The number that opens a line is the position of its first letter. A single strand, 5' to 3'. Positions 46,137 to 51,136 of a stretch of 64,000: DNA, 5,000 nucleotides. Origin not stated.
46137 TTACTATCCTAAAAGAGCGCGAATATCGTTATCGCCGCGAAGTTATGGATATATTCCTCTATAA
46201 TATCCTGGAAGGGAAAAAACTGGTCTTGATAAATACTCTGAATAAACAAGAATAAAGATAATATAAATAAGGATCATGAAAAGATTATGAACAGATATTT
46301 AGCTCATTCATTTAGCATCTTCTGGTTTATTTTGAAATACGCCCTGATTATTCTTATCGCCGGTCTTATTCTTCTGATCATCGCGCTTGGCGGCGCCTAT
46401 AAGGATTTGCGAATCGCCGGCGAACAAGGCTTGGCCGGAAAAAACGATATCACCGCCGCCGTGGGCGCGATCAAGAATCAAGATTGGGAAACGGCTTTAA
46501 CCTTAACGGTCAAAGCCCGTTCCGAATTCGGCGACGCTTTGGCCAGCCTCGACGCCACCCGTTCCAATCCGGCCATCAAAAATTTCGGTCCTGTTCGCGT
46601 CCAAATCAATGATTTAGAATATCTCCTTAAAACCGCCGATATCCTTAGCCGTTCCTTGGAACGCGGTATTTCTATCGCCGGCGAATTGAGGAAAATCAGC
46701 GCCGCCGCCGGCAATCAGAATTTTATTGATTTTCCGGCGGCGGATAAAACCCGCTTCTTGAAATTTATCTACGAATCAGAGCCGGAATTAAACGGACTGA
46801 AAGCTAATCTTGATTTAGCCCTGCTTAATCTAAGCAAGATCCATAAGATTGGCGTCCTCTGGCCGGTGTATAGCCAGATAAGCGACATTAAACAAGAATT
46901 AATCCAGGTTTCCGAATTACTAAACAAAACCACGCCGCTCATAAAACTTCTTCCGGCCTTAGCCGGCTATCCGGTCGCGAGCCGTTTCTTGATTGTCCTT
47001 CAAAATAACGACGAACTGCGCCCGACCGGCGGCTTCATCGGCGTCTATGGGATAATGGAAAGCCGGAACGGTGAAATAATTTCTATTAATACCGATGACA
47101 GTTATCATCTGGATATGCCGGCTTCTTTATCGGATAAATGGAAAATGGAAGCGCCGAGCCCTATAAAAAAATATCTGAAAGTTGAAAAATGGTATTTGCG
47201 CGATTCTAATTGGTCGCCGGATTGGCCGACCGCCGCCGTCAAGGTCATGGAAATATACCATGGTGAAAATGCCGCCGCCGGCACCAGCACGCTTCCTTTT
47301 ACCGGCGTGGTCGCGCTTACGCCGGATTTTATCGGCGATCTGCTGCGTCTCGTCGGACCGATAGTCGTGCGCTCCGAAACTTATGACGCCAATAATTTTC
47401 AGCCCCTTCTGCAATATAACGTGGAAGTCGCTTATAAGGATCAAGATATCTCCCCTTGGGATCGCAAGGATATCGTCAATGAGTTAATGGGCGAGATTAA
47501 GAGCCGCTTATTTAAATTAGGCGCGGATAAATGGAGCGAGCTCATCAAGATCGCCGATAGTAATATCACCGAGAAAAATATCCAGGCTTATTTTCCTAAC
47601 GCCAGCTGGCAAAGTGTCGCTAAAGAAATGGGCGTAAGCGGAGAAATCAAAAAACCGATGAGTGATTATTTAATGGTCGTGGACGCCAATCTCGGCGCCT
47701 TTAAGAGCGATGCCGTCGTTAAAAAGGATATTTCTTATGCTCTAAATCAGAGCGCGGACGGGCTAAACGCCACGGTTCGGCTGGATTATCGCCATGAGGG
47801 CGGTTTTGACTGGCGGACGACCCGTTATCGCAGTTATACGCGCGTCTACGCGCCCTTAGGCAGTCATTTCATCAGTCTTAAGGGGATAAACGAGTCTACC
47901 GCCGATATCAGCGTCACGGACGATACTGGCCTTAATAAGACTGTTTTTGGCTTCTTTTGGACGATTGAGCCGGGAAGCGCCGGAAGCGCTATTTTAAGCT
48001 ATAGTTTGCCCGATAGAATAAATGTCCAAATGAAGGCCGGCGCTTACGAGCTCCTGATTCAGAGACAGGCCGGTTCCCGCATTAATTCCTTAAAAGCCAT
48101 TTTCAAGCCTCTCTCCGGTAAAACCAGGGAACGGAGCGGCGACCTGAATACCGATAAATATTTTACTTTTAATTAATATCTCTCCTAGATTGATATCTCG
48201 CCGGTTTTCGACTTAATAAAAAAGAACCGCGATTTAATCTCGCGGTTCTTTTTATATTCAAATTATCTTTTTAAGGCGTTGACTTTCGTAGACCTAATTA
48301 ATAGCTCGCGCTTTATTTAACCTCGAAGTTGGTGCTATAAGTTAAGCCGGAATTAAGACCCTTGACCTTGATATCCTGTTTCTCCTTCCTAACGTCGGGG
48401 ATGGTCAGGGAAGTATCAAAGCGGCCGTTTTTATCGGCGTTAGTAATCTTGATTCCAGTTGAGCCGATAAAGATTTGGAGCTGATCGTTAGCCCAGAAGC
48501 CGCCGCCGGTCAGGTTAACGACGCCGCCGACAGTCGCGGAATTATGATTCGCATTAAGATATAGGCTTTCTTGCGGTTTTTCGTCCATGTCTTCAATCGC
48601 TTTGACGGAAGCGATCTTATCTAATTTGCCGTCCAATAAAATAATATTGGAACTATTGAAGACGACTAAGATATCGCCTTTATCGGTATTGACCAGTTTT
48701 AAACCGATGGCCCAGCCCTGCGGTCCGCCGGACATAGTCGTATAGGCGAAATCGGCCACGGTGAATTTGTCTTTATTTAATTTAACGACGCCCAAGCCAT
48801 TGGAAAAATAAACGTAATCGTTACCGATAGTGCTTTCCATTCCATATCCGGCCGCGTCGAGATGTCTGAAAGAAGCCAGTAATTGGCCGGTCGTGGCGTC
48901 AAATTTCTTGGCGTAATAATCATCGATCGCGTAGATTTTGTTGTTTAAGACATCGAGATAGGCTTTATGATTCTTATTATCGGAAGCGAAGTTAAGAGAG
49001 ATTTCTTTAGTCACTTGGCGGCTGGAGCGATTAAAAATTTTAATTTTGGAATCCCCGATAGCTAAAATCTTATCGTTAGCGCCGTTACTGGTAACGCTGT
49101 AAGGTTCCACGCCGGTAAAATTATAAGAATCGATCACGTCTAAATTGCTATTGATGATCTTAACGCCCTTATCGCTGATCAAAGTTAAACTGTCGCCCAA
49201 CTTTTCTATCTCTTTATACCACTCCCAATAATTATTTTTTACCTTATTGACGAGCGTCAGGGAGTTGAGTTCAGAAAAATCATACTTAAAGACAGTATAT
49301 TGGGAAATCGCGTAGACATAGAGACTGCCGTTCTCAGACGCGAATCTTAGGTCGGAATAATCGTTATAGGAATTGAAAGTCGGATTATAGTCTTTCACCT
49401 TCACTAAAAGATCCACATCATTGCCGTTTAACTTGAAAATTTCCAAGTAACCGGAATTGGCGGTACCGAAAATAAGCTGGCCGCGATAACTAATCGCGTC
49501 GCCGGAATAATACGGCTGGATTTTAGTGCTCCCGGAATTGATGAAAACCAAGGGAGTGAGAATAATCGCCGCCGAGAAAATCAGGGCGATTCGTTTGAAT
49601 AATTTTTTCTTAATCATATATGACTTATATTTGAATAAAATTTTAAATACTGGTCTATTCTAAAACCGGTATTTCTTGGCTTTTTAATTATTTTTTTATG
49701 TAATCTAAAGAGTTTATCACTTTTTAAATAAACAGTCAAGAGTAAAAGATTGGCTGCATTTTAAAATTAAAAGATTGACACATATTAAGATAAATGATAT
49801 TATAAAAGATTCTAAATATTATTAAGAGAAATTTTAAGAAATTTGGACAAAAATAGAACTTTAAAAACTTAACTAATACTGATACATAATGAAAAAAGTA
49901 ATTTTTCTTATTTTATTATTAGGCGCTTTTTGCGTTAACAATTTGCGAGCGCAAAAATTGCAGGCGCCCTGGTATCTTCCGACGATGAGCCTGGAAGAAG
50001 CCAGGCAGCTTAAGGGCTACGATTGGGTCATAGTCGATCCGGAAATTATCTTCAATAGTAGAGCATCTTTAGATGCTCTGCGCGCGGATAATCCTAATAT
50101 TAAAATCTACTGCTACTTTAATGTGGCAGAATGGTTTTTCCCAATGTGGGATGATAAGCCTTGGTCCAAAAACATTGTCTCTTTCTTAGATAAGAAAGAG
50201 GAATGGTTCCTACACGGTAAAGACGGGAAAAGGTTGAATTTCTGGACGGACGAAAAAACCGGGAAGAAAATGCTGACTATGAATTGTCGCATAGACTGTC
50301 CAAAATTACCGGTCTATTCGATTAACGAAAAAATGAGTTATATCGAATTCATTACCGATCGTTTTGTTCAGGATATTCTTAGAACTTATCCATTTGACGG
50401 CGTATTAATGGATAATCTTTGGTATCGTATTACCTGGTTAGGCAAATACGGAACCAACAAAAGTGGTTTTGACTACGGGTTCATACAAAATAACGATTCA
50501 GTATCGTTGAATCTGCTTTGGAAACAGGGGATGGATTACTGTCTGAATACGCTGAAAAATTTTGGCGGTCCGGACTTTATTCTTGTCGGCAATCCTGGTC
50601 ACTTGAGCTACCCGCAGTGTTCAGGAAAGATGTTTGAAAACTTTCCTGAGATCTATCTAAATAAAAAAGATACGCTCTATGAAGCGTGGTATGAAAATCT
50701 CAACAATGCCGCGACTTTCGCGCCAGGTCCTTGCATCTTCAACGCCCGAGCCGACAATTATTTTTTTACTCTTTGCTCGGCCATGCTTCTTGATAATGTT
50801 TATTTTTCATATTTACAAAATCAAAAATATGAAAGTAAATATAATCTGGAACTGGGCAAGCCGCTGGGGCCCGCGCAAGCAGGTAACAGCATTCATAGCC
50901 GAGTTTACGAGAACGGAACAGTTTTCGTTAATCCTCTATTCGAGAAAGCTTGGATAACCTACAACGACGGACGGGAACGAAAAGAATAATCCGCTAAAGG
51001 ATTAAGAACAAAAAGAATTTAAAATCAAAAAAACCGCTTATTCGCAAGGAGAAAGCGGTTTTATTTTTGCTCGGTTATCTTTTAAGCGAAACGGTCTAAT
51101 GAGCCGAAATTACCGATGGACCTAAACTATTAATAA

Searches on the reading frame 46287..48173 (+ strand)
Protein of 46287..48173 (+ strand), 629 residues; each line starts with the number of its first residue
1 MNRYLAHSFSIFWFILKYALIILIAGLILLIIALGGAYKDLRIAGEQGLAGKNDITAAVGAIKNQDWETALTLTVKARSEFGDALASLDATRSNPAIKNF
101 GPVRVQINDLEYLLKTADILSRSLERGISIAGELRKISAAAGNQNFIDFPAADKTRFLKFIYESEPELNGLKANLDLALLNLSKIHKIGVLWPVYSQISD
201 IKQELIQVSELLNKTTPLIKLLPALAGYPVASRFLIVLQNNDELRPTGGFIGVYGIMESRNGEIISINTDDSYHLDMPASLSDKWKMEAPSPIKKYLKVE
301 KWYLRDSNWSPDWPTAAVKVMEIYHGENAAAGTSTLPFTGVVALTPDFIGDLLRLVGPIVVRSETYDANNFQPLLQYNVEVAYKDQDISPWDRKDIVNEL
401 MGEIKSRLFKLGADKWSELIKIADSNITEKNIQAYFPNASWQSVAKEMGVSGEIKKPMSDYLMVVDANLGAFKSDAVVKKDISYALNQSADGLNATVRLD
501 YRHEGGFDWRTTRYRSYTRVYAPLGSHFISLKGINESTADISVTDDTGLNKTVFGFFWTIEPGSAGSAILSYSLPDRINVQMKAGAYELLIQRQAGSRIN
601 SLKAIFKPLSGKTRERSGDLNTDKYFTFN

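Call 47: search_protein_families(library=pfam, proteins=[window:46287-48173:+], max_evalue=0.0001)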
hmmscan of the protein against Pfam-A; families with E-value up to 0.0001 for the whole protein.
window:46287-48173:+ (629 aa): 1 family
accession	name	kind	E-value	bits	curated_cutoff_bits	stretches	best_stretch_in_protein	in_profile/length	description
PF13196.11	DUF4012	-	2.2e-23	83.8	28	1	233-377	5-141/144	Protein of unknown function (DUF4012)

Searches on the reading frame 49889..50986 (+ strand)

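Call 9: search_protein_families(library=pfam, proteins=[window:49889-50986:+], max_evalue=0.001)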
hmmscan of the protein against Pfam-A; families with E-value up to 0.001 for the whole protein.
window:49889-50986:+ (366 aa): 1 family
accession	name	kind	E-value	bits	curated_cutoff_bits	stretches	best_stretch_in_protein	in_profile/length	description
PF14885.12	GHL15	-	1.2e-18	68.4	27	1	66-344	2-271/271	Hypothetical glycosyl hydrolase family 15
